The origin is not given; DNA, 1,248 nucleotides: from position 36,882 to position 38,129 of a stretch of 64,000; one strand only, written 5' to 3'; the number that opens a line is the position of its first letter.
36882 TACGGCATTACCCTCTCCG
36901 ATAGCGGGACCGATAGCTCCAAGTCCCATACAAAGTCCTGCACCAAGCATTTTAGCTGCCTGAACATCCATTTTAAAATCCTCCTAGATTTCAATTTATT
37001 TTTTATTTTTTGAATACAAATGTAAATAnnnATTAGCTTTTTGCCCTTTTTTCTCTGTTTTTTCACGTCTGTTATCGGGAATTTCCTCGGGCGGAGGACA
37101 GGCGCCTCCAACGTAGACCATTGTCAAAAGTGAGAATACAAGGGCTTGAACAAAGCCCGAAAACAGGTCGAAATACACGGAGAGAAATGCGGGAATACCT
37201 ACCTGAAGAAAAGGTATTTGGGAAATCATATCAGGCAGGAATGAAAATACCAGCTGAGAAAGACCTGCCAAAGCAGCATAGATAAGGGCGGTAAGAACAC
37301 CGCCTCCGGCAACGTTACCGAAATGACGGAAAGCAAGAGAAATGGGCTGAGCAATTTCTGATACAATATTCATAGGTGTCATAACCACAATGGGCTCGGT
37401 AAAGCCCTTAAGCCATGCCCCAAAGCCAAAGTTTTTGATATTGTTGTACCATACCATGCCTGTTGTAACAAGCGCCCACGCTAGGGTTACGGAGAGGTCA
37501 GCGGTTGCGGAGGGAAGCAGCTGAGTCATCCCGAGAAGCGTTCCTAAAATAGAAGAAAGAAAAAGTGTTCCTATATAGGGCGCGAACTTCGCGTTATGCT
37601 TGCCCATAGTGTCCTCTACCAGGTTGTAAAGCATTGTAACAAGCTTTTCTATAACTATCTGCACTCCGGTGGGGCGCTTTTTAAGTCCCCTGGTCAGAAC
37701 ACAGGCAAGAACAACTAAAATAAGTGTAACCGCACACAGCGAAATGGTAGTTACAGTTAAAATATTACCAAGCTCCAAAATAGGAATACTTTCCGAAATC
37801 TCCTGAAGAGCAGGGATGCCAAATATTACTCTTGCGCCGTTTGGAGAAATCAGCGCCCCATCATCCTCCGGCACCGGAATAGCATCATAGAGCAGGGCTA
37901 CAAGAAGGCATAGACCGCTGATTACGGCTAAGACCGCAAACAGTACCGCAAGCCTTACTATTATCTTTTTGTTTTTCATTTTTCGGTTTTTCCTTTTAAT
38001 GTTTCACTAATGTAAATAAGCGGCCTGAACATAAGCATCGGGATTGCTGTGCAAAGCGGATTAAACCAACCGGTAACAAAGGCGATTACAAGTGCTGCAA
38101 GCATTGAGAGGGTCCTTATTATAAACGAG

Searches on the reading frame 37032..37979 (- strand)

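Call 75: search_protein_families(library=pfam, proteins=[window:37032-37979:-], max_evalue=0.0001)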
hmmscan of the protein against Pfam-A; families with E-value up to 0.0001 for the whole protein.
window:37032-37979:- (316 aa): 1 family
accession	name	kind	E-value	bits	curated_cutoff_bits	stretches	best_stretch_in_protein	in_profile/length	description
PF00119.25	ATP-synt_A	-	2.4e-43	149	33.9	1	81-290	4-216/217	ATP synthase A chain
